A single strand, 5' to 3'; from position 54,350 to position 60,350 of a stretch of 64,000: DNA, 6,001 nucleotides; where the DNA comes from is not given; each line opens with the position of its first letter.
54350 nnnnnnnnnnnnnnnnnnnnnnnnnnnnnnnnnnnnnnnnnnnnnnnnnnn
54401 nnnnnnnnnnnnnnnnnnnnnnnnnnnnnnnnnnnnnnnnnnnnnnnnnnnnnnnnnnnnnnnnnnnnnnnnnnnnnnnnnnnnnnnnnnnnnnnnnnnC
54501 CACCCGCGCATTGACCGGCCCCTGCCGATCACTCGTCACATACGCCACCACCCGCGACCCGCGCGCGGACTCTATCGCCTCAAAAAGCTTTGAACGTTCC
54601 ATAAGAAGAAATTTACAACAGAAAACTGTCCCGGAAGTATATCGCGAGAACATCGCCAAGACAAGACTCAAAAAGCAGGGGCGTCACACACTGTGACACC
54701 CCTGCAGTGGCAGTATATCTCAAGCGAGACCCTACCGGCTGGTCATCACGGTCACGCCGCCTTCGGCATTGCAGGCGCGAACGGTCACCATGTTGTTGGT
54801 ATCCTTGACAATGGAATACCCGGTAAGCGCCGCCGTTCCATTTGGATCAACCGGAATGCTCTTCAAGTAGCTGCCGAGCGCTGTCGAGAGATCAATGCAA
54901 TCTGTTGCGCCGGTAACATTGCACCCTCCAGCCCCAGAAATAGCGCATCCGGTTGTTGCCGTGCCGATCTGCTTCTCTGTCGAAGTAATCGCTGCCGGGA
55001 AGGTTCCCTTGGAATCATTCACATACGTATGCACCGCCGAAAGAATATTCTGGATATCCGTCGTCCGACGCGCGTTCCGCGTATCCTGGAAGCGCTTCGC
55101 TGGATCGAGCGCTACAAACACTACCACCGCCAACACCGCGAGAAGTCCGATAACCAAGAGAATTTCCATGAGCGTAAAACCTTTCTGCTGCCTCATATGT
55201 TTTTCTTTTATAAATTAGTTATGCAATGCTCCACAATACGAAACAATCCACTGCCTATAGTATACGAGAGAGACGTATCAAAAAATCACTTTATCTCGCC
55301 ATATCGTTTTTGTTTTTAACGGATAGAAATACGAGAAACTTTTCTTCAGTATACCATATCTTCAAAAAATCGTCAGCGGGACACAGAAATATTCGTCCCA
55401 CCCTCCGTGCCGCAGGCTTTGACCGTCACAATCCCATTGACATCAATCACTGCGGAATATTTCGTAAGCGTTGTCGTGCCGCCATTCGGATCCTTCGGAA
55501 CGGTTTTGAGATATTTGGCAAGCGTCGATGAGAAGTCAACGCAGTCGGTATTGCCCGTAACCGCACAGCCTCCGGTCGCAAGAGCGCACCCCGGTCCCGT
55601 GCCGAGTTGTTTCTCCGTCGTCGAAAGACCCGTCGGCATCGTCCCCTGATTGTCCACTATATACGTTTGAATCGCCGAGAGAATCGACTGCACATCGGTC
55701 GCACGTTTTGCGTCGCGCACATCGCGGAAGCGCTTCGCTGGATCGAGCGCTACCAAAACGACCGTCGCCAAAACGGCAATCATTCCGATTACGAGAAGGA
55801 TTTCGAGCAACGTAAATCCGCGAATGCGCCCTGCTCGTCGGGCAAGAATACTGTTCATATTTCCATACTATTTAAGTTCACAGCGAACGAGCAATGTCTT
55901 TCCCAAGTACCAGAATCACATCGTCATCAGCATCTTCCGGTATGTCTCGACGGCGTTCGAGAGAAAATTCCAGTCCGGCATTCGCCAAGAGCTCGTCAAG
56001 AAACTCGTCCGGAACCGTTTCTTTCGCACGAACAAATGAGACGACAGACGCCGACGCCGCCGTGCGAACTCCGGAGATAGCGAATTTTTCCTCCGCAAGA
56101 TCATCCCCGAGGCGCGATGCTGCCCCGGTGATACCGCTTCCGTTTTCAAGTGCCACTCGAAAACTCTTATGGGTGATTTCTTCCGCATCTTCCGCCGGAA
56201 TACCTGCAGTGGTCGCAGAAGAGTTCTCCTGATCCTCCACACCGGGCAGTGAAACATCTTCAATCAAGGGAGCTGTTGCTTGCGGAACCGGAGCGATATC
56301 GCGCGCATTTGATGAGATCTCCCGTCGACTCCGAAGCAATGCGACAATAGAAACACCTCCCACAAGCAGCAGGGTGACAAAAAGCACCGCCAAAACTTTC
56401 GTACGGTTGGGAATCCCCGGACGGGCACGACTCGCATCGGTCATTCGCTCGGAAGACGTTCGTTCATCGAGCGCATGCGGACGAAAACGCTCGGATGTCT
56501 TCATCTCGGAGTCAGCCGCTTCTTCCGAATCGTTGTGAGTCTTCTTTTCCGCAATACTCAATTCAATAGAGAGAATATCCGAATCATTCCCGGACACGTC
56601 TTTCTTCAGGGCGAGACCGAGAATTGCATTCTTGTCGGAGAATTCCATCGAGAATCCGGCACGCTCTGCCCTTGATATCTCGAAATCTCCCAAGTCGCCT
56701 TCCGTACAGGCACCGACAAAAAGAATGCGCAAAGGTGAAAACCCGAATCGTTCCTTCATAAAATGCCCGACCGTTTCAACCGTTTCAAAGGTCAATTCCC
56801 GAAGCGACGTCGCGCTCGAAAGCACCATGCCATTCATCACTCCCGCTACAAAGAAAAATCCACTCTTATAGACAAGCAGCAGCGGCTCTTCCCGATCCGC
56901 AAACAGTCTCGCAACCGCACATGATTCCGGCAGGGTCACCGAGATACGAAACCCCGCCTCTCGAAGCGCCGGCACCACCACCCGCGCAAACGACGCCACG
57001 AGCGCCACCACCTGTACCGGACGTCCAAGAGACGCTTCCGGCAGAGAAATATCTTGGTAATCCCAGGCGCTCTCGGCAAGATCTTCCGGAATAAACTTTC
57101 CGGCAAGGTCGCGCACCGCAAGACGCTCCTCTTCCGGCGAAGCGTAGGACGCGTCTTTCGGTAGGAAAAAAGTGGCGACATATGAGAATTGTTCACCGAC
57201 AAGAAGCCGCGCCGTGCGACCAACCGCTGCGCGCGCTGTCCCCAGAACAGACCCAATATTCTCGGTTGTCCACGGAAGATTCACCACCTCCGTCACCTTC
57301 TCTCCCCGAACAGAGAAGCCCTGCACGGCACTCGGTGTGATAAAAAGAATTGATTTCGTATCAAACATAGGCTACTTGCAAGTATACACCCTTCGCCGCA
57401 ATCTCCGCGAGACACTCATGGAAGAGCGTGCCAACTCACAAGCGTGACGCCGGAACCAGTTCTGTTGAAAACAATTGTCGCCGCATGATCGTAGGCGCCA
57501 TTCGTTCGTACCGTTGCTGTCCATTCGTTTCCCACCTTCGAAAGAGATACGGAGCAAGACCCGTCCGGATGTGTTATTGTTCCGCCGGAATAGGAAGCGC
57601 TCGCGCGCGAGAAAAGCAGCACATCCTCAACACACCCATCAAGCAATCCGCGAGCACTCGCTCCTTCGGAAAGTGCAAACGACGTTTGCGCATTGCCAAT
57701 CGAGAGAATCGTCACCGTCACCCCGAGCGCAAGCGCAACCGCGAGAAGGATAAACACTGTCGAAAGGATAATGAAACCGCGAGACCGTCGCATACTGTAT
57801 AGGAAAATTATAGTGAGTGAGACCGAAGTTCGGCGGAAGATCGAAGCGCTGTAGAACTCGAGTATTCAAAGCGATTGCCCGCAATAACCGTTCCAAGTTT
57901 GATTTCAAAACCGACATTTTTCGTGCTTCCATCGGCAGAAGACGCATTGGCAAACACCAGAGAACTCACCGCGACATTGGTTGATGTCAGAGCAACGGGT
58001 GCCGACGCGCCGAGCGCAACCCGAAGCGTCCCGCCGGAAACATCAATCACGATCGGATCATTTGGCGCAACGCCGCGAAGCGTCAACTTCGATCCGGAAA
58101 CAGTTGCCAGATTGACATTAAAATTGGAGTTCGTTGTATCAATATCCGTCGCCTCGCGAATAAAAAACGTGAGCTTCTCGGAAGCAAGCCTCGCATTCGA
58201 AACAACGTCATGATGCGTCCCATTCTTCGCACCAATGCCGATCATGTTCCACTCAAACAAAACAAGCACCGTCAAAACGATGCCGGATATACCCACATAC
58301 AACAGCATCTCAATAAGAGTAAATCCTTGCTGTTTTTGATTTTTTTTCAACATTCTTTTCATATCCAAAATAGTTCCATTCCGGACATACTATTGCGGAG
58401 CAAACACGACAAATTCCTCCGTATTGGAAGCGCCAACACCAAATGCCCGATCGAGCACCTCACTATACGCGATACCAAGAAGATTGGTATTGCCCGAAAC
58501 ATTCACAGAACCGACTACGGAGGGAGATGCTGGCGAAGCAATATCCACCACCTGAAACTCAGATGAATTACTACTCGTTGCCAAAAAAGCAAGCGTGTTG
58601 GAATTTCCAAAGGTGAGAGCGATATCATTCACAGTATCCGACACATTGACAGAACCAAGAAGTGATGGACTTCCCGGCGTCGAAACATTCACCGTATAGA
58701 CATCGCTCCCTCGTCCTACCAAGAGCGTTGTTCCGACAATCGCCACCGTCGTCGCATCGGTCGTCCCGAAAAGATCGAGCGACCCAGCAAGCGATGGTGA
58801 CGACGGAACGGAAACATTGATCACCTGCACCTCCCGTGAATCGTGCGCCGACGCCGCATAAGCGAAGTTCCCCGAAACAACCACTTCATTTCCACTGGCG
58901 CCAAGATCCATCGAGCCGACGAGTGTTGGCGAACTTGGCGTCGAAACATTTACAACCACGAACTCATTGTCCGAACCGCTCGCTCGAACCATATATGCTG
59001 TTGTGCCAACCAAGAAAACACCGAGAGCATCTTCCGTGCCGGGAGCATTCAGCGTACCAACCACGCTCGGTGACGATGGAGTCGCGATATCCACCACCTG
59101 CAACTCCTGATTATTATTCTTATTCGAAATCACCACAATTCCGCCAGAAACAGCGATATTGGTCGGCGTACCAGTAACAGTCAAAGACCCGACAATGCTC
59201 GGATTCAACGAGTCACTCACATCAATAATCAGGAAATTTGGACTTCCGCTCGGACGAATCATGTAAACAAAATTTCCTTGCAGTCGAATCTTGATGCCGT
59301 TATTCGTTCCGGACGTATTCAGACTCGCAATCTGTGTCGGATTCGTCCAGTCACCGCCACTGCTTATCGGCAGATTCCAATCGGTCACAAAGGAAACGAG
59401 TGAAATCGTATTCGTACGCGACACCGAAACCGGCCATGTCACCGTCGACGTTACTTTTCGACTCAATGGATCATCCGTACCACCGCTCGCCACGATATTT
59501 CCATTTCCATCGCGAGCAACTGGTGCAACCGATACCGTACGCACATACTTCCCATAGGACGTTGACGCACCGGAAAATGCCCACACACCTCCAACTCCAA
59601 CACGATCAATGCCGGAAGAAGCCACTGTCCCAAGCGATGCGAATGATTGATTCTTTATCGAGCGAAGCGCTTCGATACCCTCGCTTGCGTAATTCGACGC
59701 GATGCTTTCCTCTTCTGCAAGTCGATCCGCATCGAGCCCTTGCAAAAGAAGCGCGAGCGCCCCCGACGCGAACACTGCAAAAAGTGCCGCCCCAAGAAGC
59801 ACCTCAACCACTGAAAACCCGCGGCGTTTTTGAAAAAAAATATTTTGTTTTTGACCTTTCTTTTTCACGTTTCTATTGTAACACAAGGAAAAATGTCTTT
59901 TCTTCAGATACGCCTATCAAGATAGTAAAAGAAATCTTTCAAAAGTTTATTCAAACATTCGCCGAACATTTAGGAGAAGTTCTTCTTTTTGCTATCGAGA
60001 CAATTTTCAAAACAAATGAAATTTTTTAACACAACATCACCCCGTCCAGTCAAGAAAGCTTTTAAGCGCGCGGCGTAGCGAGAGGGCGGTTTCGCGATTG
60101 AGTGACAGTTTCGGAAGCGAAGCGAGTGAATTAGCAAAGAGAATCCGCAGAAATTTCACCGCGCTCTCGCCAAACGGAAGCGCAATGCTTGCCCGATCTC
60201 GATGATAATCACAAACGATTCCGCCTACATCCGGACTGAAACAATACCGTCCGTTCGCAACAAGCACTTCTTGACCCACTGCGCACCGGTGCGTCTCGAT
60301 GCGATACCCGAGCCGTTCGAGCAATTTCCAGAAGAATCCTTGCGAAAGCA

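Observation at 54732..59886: Type IV pilus-like locus with unusual fusions: a pilin with a beta-propeller tip and a PilM-PilN-LytR_C protein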

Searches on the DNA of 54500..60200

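Call 71: search_rna_families(source=window, start=54500, end=60200, threshold=evalue, max_evalue=1)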
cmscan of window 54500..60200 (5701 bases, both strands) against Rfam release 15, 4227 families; matches with E-value up to 1: 1.
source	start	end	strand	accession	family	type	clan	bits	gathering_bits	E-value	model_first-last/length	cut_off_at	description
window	55551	55603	-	RF02040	HOTTIP_1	Gene; lncRNA;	-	20.7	50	0.41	1-57/57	no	HOXA transcript at the distal tip, conserved region 1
